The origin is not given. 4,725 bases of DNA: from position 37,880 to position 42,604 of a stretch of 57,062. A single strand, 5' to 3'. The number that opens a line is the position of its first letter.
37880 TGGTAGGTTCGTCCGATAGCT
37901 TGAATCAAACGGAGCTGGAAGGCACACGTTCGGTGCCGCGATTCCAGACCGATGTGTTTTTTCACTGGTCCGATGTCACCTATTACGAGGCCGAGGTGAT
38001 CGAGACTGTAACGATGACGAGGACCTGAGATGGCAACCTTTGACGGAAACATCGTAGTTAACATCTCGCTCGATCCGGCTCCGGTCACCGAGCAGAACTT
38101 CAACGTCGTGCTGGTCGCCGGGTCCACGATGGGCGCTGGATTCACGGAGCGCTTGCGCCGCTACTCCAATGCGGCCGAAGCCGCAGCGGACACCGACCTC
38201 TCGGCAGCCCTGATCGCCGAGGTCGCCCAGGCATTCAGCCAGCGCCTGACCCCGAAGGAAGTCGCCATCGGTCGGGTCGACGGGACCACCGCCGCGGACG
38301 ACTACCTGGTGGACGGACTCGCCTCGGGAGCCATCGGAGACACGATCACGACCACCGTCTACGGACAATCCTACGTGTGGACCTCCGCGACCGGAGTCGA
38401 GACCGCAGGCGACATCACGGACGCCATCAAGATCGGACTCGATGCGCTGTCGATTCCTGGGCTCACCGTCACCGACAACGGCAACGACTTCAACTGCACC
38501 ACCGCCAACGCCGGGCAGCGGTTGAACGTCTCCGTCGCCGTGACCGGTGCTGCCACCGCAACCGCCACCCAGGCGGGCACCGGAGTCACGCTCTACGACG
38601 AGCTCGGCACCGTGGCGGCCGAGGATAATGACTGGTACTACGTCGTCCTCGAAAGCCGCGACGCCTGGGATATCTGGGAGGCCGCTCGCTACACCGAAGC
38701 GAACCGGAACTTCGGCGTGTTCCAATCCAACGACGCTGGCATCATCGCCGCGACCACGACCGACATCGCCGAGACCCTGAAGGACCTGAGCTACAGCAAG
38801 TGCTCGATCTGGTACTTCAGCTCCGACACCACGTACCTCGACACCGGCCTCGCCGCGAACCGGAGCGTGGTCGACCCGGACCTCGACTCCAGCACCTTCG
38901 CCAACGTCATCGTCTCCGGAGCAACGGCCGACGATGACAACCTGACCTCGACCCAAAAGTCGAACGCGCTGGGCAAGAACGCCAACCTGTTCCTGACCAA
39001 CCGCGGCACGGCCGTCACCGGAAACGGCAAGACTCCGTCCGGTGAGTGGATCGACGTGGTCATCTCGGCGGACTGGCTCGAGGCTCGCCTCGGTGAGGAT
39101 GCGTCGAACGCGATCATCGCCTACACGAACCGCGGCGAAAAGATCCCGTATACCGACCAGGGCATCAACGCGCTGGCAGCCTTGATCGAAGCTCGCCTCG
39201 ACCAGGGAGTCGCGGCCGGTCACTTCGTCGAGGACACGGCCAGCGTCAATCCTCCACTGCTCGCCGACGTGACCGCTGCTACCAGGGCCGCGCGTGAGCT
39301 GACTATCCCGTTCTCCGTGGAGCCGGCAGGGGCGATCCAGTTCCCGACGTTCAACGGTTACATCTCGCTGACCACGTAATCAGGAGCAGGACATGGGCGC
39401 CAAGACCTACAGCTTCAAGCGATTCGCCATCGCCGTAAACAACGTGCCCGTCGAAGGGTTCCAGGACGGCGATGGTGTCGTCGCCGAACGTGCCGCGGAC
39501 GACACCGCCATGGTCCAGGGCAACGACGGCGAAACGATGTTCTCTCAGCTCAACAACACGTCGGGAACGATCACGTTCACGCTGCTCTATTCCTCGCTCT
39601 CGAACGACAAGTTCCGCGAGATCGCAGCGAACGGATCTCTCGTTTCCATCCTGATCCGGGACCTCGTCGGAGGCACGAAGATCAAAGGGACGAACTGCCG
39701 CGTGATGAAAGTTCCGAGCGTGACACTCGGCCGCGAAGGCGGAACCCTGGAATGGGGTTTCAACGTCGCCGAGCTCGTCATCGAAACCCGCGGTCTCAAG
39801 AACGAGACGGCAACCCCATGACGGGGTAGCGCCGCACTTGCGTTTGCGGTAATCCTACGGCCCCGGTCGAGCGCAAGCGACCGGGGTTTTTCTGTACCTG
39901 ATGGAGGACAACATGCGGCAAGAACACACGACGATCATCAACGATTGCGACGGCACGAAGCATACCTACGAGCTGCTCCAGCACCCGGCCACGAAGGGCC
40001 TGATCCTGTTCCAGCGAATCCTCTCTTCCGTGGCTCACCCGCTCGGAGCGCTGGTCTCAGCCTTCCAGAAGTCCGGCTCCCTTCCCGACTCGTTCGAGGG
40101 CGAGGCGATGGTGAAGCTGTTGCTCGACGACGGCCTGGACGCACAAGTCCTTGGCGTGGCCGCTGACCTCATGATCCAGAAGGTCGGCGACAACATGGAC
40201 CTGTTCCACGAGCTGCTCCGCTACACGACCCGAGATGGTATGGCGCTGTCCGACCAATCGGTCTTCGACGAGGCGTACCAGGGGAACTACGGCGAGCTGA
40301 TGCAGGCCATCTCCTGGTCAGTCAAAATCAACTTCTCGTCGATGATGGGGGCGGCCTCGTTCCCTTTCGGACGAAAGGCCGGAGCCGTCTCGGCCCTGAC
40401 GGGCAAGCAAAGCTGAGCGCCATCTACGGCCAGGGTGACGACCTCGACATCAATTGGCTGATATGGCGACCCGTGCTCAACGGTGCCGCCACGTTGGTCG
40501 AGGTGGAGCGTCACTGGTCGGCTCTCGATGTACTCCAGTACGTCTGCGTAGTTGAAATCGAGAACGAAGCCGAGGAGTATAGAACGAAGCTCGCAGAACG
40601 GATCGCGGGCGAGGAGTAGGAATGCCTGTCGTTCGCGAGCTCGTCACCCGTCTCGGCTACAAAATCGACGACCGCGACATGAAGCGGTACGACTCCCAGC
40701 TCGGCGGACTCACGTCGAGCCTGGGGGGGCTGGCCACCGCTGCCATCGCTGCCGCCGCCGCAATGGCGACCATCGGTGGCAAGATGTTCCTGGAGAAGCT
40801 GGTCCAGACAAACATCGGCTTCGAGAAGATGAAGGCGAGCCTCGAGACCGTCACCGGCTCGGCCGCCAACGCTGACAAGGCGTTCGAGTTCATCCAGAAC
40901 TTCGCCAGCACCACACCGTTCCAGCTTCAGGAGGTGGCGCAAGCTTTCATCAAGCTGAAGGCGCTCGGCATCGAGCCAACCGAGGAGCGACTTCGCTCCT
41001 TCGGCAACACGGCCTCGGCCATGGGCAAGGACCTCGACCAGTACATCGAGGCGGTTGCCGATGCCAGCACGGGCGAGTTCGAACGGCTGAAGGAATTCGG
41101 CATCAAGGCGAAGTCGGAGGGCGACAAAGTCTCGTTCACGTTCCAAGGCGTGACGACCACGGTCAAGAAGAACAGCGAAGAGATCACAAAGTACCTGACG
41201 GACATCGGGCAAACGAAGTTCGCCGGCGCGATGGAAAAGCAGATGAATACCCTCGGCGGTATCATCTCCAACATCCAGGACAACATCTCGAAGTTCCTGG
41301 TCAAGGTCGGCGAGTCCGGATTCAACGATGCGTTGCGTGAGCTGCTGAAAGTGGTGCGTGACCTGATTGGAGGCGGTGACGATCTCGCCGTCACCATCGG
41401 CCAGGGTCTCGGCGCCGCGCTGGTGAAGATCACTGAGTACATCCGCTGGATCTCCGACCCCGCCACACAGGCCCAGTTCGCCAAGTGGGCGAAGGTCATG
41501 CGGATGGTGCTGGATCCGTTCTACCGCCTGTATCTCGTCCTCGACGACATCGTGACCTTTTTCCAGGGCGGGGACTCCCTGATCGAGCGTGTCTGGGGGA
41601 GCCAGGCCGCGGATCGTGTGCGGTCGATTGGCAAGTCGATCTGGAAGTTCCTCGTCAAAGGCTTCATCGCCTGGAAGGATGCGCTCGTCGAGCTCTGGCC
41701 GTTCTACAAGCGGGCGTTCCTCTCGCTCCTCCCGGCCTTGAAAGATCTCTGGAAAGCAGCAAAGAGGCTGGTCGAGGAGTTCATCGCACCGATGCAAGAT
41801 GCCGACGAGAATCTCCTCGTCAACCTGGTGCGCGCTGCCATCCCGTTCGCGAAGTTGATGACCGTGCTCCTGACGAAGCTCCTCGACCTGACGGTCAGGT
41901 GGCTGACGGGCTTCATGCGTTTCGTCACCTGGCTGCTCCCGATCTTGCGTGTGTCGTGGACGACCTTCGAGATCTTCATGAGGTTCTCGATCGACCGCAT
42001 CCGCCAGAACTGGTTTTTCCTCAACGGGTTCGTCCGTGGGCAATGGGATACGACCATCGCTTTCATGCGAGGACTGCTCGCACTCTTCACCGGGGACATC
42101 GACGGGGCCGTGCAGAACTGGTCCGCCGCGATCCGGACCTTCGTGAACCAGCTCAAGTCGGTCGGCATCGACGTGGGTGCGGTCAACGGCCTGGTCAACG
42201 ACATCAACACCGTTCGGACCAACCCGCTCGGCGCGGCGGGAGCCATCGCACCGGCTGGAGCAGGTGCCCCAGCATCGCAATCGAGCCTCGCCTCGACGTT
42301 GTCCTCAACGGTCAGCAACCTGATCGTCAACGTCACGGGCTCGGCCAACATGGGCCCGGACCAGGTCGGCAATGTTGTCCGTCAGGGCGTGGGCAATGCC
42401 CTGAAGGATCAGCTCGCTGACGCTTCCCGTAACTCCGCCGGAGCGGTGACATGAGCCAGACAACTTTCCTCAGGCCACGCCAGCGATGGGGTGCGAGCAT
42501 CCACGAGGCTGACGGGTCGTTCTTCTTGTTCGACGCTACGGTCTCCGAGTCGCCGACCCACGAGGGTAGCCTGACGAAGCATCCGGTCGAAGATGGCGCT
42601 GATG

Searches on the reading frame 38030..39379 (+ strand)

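Call 27: search_protein_families(library=phrogs, proteins=[window:38030-39379:+], max_evalue=0.00001)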
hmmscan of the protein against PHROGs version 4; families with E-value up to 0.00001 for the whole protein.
window:38030-39379:+ (449 aa): 2 families
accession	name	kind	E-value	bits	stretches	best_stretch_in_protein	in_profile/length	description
phrog_205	-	tail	7.2e-62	210.7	1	8-446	19-433/455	tail sheath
phrog_9590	-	unknown function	1.2e-21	78.2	1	196-443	120-370/377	-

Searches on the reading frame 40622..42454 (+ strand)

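Call 27: search_protein_families(library=phrogs, proteins=[window:40622-42454:+], max_evalue=0.00001)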
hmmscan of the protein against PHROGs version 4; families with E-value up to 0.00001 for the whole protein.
window:40622-42454:+ (610 aa): 13 families
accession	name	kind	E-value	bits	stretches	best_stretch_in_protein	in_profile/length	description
phrog_1716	-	tail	6e-70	237.8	1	29-277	54-303/943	tail length tape measure protein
phrog_973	-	tail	1.5e-41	143.4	1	33-283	101-373/1465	tail length tape measure protein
phrog_1538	-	tail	1.8e-40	140.5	1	11-279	8-269/811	tail length tape measure protein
phrog_26804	-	unknown function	1.2e-36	126.9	1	48-231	131-315/1066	-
phrog_5062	-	tail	6.6e-34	118.8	1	28-323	136-430/753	tail length tape measure protein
phrog_24709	-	tail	1.7e-25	90.6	1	32-240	49-220/1069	tail length tape measure protein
phrog_16017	-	unknown function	1.4e-21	77.2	1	31-140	222-332/1234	-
phrog_9959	-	tail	1.3e-14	53.8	1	41-140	52-153/1708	tail length tape measure protein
phrog_31957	-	unknown function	3.4e-09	36.5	0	185-250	383-447/1134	-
phrog_1292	-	tail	1.6e-08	33.7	0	58-132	266-344/1523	tail length tape measure protein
phrog_2335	-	tail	2.1e-08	33.6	0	25-112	461-542/1536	tail length tape measure protein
phrog_167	-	tail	1.1e-07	31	1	67-558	366-716/1555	tail length tape measure protein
phrog_4928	-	unknown function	9.4e-06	25.3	0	23-162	68-210/834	-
